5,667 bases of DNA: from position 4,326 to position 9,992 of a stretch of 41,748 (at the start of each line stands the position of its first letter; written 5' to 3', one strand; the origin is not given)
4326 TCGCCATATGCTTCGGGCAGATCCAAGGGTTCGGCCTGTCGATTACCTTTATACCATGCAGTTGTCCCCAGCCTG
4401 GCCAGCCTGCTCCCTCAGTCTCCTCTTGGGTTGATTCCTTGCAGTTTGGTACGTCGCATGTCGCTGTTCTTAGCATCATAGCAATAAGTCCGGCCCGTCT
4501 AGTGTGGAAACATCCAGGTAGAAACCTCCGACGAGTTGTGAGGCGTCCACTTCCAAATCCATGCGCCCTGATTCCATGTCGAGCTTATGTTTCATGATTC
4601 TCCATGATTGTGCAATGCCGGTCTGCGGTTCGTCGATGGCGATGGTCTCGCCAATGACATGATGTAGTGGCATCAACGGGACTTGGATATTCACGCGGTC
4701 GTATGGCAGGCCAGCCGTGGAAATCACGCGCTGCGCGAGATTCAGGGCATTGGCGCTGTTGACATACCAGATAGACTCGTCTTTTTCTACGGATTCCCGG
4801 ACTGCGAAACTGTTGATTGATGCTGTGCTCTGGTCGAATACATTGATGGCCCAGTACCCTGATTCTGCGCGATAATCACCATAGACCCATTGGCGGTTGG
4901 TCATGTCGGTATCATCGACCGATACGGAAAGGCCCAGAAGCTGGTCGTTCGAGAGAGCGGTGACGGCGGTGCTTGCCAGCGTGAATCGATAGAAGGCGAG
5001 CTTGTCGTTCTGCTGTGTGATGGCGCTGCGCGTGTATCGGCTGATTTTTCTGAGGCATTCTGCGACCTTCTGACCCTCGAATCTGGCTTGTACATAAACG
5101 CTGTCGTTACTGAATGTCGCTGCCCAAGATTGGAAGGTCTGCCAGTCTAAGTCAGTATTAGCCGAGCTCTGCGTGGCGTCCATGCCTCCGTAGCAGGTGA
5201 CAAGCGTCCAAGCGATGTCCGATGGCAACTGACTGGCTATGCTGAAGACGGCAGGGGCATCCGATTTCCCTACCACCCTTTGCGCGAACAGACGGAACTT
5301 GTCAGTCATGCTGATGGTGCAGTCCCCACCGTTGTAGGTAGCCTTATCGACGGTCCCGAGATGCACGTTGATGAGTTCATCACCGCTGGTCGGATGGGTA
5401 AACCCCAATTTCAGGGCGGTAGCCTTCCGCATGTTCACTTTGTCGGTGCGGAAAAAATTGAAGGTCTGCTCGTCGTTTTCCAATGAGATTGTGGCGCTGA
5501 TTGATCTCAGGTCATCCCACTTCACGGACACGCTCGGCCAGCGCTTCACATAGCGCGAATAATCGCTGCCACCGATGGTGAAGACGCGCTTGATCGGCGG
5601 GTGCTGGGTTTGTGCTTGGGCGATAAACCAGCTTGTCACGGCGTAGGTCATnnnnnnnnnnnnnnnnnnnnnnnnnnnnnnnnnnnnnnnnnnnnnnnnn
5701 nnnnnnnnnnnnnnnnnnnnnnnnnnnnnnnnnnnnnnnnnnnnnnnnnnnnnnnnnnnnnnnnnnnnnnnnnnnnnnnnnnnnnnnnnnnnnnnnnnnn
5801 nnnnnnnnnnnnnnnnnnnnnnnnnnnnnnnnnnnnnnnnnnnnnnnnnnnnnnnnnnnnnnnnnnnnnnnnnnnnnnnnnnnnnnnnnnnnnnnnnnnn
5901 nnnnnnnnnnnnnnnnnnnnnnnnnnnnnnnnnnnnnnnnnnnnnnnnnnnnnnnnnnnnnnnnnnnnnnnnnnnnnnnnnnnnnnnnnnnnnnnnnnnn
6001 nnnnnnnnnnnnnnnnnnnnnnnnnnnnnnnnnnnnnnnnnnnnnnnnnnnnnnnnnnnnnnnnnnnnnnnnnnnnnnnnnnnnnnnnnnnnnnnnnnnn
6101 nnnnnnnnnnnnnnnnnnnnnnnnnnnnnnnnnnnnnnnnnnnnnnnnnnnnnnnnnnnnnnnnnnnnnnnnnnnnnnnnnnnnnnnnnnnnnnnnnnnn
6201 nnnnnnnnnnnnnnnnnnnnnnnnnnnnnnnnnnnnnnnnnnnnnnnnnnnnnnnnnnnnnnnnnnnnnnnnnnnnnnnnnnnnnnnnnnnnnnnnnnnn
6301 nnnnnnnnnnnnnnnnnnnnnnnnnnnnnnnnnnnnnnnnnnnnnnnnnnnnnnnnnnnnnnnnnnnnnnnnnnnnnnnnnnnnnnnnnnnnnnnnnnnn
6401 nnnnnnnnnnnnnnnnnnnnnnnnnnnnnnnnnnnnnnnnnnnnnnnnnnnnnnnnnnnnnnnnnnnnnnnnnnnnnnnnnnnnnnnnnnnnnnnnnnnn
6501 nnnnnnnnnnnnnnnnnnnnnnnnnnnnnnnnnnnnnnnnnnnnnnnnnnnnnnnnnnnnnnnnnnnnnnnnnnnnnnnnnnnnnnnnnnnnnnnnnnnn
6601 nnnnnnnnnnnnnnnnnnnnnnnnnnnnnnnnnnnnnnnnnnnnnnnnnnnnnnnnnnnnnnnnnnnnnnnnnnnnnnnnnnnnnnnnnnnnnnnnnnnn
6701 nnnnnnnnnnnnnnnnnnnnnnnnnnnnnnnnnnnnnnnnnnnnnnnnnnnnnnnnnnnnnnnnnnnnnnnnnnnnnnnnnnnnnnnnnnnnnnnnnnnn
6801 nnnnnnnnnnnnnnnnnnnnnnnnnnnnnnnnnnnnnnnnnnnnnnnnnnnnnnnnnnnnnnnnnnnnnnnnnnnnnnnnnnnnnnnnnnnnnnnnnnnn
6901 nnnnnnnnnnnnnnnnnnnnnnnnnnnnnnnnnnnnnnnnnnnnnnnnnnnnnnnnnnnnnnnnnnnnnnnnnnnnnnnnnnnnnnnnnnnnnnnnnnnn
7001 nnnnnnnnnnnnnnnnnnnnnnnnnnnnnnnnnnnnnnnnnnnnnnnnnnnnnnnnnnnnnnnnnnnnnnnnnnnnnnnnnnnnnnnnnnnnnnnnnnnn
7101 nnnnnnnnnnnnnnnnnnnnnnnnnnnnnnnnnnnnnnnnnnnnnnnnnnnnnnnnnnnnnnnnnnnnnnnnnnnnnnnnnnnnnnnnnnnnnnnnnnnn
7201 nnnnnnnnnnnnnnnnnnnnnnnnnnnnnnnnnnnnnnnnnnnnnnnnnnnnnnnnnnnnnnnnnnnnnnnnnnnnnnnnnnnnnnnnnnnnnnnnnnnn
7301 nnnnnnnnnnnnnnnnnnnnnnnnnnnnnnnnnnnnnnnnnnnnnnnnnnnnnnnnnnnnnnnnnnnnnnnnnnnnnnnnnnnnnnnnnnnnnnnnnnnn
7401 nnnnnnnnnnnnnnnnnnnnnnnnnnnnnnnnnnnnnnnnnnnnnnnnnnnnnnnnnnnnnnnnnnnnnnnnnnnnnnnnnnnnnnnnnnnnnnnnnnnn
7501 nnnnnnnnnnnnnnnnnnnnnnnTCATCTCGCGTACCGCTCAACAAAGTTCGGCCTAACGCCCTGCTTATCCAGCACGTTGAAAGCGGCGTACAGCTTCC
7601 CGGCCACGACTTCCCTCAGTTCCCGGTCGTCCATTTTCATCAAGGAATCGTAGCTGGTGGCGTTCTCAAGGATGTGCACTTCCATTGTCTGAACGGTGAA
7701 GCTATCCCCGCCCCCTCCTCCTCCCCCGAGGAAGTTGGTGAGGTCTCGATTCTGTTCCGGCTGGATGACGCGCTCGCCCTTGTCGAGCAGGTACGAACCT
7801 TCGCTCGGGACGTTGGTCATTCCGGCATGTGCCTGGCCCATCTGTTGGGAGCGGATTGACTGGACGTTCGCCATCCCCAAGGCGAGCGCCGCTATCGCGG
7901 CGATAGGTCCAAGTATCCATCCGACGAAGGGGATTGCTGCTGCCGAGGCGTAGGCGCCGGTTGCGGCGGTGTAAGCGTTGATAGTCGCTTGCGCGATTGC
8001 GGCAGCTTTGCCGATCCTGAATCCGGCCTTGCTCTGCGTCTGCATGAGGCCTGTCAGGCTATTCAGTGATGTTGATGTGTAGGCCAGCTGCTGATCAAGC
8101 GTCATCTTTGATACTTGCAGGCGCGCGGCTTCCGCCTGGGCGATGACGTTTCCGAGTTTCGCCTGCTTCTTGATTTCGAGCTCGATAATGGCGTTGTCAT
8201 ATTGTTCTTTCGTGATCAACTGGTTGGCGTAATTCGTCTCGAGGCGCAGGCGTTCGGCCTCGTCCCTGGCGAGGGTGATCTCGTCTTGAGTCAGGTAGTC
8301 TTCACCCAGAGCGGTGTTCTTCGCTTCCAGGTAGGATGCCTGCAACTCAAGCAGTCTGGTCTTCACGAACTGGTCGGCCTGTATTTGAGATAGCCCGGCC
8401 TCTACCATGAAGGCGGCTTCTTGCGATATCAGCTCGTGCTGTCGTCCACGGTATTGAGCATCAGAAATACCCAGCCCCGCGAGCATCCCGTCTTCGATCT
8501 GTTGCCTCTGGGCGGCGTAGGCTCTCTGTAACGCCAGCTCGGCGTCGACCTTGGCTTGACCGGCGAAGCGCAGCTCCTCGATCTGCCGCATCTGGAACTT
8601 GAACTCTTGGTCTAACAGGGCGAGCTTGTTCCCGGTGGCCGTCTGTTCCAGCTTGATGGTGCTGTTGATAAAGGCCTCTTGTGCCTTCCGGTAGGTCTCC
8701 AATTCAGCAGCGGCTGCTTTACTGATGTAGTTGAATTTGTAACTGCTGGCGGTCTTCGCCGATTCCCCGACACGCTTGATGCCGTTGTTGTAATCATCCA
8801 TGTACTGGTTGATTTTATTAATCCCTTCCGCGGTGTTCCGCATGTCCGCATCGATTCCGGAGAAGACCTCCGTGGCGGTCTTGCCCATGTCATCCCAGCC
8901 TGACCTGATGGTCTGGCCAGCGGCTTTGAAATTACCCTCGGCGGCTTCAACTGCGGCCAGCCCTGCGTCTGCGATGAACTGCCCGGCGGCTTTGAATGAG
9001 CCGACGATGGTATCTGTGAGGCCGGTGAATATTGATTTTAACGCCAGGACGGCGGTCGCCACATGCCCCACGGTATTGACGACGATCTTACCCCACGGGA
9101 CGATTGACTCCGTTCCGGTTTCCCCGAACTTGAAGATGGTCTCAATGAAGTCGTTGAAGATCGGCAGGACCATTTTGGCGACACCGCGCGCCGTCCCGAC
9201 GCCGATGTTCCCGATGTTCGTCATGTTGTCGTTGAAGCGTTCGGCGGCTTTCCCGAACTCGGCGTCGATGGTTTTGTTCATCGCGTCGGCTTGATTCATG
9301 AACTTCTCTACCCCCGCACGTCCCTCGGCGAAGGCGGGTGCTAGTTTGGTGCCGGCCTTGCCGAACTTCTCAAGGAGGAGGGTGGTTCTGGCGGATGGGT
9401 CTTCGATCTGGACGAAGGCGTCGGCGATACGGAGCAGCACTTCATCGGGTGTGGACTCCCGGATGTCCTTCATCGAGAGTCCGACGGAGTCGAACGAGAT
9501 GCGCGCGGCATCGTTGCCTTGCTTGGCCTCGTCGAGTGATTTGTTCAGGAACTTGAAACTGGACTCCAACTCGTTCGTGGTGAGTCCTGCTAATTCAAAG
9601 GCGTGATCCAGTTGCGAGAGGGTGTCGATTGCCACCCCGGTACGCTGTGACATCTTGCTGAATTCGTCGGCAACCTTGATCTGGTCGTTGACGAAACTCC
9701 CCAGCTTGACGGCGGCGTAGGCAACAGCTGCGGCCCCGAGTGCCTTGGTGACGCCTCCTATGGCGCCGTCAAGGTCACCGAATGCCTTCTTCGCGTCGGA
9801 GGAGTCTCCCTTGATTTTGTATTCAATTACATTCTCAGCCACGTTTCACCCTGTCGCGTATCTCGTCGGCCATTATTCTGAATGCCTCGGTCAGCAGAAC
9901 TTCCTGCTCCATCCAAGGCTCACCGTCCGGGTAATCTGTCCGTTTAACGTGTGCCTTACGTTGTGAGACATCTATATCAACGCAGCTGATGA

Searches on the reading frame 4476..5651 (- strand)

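Call 16: search_protein_families(library=phrogs, proteins=[window:4476-5651:-], max_evalue=0.00001)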
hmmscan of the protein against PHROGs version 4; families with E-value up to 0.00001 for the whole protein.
window:4476-5651:- (391 aa): 0 families

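Call 88: search_protein_families(library=pfam, proteins=[window:4476-5651:-], max_evalue=0.001)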
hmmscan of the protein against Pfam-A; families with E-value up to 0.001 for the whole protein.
window:4476-5651:- (391 aa): 1 family
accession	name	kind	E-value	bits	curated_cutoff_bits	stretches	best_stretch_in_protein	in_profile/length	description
PF13550.12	Phage-tail_3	-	0.00064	20.1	23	0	297-354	106-161/164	Putative phage tail protein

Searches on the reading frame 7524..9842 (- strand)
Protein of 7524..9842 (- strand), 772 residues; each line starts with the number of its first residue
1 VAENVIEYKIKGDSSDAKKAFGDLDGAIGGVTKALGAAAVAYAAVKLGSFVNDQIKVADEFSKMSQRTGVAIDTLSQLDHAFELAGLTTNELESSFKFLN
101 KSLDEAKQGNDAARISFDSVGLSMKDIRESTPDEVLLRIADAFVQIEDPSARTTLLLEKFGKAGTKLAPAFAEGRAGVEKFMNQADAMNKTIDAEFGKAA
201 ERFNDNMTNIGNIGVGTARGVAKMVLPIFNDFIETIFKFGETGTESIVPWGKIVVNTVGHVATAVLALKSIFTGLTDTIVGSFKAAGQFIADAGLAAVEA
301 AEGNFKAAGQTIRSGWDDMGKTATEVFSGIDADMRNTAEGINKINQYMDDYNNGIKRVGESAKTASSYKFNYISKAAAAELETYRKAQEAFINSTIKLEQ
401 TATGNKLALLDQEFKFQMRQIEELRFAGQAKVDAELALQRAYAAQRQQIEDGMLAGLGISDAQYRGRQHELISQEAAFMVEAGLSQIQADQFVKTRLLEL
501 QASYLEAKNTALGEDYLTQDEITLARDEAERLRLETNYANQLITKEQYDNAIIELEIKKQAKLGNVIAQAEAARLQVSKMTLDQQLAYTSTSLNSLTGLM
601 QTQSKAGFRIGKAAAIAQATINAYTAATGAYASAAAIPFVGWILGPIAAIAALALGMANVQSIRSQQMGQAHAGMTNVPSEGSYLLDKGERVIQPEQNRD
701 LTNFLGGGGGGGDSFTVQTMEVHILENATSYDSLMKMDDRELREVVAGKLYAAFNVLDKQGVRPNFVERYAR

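Call 16: search_protein_families(library=phrogs, proteins=[window:7524-9842:-], max_evalue=0.00001)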
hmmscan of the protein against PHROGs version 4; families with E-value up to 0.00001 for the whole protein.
window:7524-9842:- (772 aa): 17 families
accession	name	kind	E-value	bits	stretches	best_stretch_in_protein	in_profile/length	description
phrog_9483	-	tail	3.1e-51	175.7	1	18-683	30-600/657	tail length tape measure protein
phrog_2854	-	tail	8.3e-42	144.9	1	14-746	35-830/855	tail length tape measure protein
phrog_13338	-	unknown function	1.6e-39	136.8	1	13-478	19-423/903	-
phrog_8462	-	tail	2.8e-35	123.2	1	13-387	31-404/672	tail length tape measure protein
phrog_13674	-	tail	2.6e-31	110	1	9-718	43-721/764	tail length tape measure protein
phrog_8125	-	tail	1.4e-20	74.8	1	30-281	67-319/578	tail length tape measure protein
phrog_2276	-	tail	1.8e-19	70.9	1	14-262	60-309/673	tail length tape measure protein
phrog_1506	-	tail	3.2e-19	69.5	1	537-701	1056-1209/1269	tail length tape measure protein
phrog_3336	-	tail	6e-17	62.5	1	437-694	724-976/1051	tail length tape measure protein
phrog_21688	-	unknown function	7.7e-16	59.3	1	648-718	3-78/127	-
phrog_12506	-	tail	8.6e-14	52.6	1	7-211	12-213/218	tail length tape measure protein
phrog_20905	-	tail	4.8e-11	42.7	1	540-717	388-558/611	tail length tape measure protein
phrog_22443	-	unknown function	1.9e-09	37.2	1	46-299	53-317/1064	-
phrog_17230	-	tail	1.7e-08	34.6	1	15-259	19-257/580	tail fiber protein/ lysozyme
phrog_33680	-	unknown function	1.4e-07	31.1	1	28-243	291-507/726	-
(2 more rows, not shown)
